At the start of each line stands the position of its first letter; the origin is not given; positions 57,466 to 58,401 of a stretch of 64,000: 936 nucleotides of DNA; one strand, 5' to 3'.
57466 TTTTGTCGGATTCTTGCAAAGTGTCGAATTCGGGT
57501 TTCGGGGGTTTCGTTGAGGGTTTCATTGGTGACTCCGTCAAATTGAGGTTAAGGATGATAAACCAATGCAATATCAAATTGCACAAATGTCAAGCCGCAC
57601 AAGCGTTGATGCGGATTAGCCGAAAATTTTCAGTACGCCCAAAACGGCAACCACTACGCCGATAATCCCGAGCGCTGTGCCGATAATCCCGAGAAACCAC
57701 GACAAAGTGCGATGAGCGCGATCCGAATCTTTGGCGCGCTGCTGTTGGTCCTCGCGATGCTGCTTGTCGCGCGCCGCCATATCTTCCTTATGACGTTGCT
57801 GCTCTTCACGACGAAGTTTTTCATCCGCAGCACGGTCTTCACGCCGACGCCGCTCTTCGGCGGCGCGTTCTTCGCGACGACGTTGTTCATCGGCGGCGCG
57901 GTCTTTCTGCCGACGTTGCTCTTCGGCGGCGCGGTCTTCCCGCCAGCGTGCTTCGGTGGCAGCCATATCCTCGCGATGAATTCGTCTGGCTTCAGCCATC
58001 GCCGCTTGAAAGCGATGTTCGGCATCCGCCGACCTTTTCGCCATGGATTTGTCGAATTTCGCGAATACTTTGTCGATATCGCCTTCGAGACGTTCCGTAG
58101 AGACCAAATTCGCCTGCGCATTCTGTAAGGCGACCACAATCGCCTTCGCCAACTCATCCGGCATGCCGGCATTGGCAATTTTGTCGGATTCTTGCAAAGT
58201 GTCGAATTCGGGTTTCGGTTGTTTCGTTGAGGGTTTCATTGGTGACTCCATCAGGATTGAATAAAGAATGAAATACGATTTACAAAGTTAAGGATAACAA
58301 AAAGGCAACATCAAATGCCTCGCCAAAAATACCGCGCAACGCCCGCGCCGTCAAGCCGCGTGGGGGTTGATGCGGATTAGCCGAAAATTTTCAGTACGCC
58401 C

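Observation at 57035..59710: Four tandem paralogues of a DUF1640-like, tail-anchored Arg/Glu coiled-coil protein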

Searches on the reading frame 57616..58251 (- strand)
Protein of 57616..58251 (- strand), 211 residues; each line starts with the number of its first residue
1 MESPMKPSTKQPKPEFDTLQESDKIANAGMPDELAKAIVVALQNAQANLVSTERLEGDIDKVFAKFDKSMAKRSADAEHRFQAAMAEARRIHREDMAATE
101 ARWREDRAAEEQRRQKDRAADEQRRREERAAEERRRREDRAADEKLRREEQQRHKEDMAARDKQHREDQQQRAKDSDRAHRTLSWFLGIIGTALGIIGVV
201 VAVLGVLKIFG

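Call 4: search_protein_families(library=pfam, max_evalue=1, proteins=[window:57619-58239:-])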
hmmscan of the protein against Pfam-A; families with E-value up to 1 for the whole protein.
seq(207 aa): 11 families
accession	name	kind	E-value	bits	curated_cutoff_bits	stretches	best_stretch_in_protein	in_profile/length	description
PF01080.22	Presenilin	-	0.0097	15.2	34.3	1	82-168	221-327/408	Presenilin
PF10310.14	DUF5427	-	0.016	14.7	25.1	1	79-189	31-142/461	Family of unknown function (DUF5427)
PF22251.1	PFF1_TM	-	0.026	14.5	32.3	1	93-181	140-232/300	Vacuolar membrane protease, transmembrane domain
PF11271.13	PorA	-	0.045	13.5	29.5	1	140-202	231-296/297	Porin PorA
PF11166.13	DUF2951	-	0.047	14.3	26.7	1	142-201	34-93/98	Protein of unknown function (DUF2951)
PF13038.11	DUF3899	-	0.085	13.7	23.4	1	149-197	42-86/88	Domain of unknown function (DUF3899)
PF04888.17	SseC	-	0.33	10.9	30.2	1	147-202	24-79/312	Secretion system effector C (SseC) like family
PF02535.28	Zip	-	0.63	9.7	35.1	1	103-167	109-173/323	ZIP Zinc transporter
PF02932.22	Neur_chan_memb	-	0.67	10.6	28.1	1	79-189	121-230/233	Neurotransmitter-gated ion-channel transmembrane region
PF09490.15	CbtA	-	0.69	10.2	30.7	0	145-201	51-93/239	Probable cobalt transporter subunit (CbtA)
PF24871.1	Piezo_TM1-24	-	0.96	8.2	28.8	0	107-178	311-386/682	Piezo TM1-24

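Call 5: search_protein_families(library=ncbifam, max_evalue=1, proteins=[window:57619-58239:-])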
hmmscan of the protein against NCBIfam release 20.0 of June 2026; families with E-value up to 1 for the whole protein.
seq(207 aa): 8 families
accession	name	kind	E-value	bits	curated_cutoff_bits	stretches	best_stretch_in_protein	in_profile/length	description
TIGR00585.2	mutl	equivalog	0.0053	15.7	180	1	58-178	315-438/555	DNA mismatch repair endonuclease MutL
NF040674.1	CPBP_fam_MrtP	equivalog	0.0096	15.4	250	1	79-194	142-257/354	myxosortase MrtP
NF033483.0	PknB_PASTA_kin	equivalog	0.013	14.6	450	1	32-199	212-353/563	Stk1 family PASTA domain-containing Ser/Thr kinase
TIGR02796.1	tolQ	equivalog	0.053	13.3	221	0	143-206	87-149/216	protein TolQ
NF039170.1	SdrH_fam_CTERM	subfamily_domain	0.59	10.1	50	1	144-199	105-158/163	SdrH family protein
NF011510.0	PRK14948.1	equivalog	0.68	8.6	593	1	35-171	461-596/640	DNA polymerase III subunit gamma/tau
NF000950.0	PRK00095.1-3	equivalog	0.92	7.8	756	1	47-165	326-443/641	DNA mismatch repair endonuclease MutL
NF007454.0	PRK10019.1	subfamily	0.98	8.6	195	0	98-180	109-185/283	nickel/cobalt efflux transporter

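Call 6: find_homologous_proteins(query=window:57619-58239:-, max_evalue=0.001)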
Query seq(207 aa) (207 aa): 4 proteins with E <= 0.001 among 903 candidates.
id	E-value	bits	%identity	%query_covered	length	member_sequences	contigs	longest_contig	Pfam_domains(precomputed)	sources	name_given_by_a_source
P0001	1.0e-106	373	91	100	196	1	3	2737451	-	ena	-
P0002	1.0e-76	275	73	100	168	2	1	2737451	-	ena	-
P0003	7.6e-56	207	57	100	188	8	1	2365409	-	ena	-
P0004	1.3e-54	203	62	100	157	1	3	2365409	-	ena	-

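Call 9: find_encoding_contigs(protein=P0003, flank=10000, max_places=4)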
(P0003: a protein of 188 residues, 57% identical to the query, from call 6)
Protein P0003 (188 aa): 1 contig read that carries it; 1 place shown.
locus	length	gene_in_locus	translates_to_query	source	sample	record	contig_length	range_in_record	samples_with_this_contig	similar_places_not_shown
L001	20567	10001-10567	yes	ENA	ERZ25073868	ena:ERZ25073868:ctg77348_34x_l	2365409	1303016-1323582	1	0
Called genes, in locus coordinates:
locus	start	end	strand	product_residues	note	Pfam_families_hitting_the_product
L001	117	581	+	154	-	PF00037:Fer4 (faint), PF12837:Fer4_6 (faint), PF12838:Fer4_7, PF13187:Fer4_9 (weak), PF12139:APS-reductase_C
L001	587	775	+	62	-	-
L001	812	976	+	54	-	-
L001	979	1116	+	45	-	-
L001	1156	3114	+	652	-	PF00890:FAD_binding_2, PF02910:Succ_DH_flav_C (weak)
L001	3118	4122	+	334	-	PF05686:Glyco_transf_90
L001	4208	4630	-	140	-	-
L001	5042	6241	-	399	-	PF01168:Ala_racemase_N, PF00842:Ala_racemase_C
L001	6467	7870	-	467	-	PF00772:DnaB, PF03796:DnaB_C, PF13481:AAA_25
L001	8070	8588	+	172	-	-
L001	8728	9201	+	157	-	-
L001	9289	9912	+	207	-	-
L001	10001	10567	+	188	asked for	-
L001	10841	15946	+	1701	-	PF05345:He_PIG (faint)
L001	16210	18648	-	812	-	PF22745:Nlig-Ia, PF01653:DNA_ligase_aden, PF03120:OB_DNA_ligase, PF14520:HHH_5 (weak), PF00633:HHH (faint), PF12826:HHH_2, PF00533:BRCT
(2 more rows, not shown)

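Call 12: find_related_loci(query=A1, collection=genome_contigs, flank=10000)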
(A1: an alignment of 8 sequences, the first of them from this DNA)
Query A1 (207 aa) in genome_contigs; peptide patterns used: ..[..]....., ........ (x = any residue, [..] = any of these).
52 stretches matched a pattern, but none encodes a relative of the query by tblastn (E <= 1e-3).

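Call 13: find_encoding_contigs(protein=P0001, flank=10000, max_places=6)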
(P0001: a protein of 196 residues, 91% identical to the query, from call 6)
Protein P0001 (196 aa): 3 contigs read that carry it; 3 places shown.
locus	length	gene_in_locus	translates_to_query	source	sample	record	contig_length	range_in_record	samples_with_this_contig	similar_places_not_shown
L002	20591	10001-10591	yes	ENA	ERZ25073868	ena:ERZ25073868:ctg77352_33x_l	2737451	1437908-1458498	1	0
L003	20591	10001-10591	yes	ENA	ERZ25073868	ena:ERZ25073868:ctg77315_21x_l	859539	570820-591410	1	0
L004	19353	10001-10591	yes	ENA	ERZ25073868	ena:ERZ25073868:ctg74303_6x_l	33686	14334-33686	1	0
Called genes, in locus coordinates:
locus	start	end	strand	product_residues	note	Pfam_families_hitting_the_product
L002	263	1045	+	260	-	PF01790:LGT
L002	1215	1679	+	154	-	PF00037:Fer4 (faint), PF12837:Fer4_6 (faint), PF12838:Fer4_7, PF13187:Fer4_9 (weak), PF12139:APS-reductase_C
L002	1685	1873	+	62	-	-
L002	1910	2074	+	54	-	-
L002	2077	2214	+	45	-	-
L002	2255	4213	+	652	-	PF00890:FAD_binding_2, PF02910:Succ_DH_flav_C (weak)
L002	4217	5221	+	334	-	PF05686:Glyco_transf_90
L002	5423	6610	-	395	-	PF01168:Ala_racemase_N, PF00842:Ala_racemase_C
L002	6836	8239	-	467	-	PF00772:DnaB, PF03796:DnaB_C, PF13481:AAA_25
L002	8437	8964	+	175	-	-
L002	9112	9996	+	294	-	-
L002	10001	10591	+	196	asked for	-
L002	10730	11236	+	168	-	-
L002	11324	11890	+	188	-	-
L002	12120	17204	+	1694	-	PF05345:He_PIG (faint)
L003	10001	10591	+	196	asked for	-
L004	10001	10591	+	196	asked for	-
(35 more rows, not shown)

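Call 18: search_solved_structures(query=A1, max_evalue=10, show_alignments=2)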
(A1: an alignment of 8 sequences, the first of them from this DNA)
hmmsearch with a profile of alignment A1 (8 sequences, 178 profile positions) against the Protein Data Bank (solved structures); distinct sequences matched with E-value up to 10: 7.
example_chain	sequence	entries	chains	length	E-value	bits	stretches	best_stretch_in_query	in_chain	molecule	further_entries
9d2f_D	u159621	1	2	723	0.85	12.8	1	95-150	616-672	Adenylate kinase 7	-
5wyj_3D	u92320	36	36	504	5.6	10.1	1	69-141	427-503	Nucleolar protein 56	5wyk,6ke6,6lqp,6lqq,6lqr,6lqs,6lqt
6nd4_a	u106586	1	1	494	5.7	10.1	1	69-141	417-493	Nop56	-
5wlc_SA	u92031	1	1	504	5.8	10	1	69-141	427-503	Nop56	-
7mdx_A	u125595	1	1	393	8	9.6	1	139-177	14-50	Lipoprotein-releasing system transmembrane protein LolC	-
8j07_e0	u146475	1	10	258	8.1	9.6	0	79-126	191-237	Axonemal dynein light intermediate polypeptide 1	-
7arh_C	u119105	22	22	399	8.3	9.5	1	139-177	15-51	Lipoprotein-releasing ABC transporter permease subunit LolC | Lipo-releasing system transmembrane protein lolC | Lipoprotein-releasing system transmembrane prot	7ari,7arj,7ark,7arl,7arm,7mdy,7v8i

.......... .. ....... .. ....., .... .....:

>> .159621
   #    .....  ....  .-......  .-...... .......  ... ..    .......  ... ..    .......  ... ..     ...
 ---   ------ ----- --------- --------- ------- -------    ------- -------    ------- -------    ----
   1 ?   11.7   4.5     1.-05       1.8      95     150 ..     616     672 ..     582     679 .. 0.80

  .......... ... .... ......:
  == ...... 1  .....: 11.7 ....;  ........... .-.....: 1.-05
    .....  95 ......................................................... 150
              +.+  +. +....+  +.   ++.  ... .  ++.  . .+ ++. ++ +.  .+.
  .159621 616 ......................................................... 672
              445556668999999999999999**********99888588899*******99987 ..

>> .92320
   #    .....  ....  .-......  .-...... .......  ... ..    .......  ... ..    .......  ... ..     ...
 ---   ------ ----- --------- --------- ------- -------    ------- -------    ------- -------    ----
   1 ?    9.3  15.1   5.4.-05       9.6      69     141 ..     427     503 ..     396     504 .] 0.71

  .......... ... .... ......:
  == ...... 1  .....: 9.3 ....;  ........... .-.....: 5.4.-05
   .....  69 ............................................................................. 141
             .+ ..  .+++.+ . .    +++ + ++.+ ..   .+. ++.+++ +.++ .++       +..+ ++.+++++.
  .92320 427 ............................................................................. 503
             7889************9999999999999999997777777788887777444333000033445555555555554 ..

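Call 30: predict_structure(alignment_id=A1)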
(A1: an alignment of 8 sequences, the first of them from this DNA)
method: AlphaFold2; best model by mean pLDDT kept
length: 207 residues; sequences in the alignment: 8
mean_pLDDT: 77.2   pTM: 0.34
mean pLDDT of the five models: 77.2, 74.1, 72.9, 72.1, 69.3
residues with pLDDT >= 90: 69; 70-90: 72; 50-70: 53; < 50: 13
segments of 3 or more residues with pLDDT < 50: 1-6, 8-10
pLDDT, mean of each block of 10 residues (from residue 1): 45 51 53 62 57 65 72 84 87 93 96 97 96 94 94 91 84 75 78 79 63
secondary structure, 60 per line:
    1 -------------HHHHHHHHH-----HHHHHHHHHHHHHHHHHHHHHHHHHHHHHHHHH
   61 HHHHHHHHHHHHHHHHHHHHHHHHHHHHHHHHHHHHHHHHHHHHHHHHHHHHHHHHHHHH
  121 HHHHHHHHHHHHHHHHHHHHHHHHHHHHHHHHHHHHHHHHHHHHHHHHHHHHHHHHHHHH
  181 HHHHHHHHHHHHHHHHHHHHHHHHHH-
elements in order: H14-22 H28-206

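Call 37: fold_search(model_id=the predicted structure, library=pdb)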
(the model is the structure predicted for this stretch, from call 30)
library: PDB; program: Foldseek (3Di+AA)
matches with E <= 10: 6; with E <= 0.001: 0
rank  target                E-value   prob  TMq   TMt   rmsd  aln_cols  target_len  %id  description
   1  4cvd                  6.8e+00  0.07  0.12  0.38   2.2        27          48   30  Crystal structure of the central repeat of cell wall binding module of Cpl7 (released 2015-04-08)
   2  8uoh_A                8.7e+00  0.06  0.15  0.10   3.2        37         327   16  Crystal structure of human NUAK1-MARK3 kinase domain chimera bound with small molecule inhibitor #10 (released 2024-10-23)
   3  1wiv_MODEL_1_A        8.7e+00  0.04  0.12  0.30   6.2        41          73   17  solution structure of RSGI RUH-023, a UBA domain from Arabidopsis cDNA (released 2004-11-28)
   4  5l45_A                9.5e+00  0.05  0.09  0.07   2.3        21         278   28  polyketide ketoreductase SimC7 - apo crystal form 2 (released 2016-10-05)
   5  2dzl_MODEL_1_A        9.5e+00  0.03  0.14  0.33   4.2        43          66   16  Solution Structure of the UBA domain in Human Protein FAM100B (released 2007-03-29)
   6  1ea4_B                9.5e+00  0.02  0.10  0.36  11.1        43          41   26  TRANSCRIPTIONAL REPRESSOR COPG/22bp dsDNA COMPLEX (released 2001-07-05)

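Call 55: find_related_loci(query=A6, collection=metagenome_contigs, flank=10000)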
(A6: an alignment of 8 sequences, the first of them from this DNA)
Query A6 (207 aa) in metagenome_contigs; peptide patterns used: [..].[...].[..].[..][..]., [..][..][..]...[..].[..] (x = any residue, [..] = any of these).
600 stretches matched a pattern, but none encodes a relative of the query by tblastn (E <= 1e-3).

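Call 56: find_related_loci(query=A6, collection=viral_contigs, flank=8000)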
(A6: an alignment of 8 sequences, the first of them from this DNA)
Query A6 (207 aa) in viral_contigs; peptide patterns used: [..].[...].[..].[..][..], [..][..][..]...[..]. (x = any residue, [..] = any of these).
160 stretches matched a pattern, but none encodes a relative of the query by tblastn (E <= 1e-3).

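Call 57: search_protein_families(library=phrogs, max_evalue=0.01, proteins=[window:57619-58239:-])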
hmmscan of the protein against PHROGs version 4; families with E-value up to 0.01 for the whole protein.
seq(207 aa): 3 families
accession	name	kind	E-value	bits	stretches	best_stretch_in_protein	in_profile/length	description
phrog_30221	-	unknown function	0.00024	22.1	1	100-200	14-116/125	-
phrog_934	-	tail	0.0064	14.8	1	28-207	24-193/1988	tail length tape measure protein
phrog_15851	-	unknown function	0.0095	17.4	0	47-81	48-82/117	-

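Call 58: search_protein_families(library=padloc, max_evalue=0.01, proteins=[window:57619-58239:-])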
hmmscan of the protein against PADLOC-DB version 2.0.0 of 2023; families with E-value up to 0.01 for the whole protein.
seq(207 aa): 0 families

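Call 109: list_cluster_members(proteins=[window:57616-58251:-, window:59057-59638:-, window:58377-59018:-, window:57035-57586:-, window:51677-56761:-])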
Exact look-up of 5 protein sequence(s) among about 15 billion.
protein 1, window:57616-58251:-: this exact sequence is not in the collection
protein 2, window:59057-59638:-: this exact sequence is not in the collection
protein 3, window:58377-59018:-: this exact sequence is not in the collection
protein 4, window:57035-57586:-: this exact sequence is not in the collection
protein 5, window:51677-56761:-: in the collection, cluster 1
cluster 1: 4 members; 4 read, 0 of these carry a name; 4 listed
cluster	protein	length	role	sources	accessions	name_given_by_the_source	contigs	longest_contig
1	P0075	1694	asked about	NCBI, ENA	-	-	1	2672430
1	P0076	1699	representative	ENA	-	-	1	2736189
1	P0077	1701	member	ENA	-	-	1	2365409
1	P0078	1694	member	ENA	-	-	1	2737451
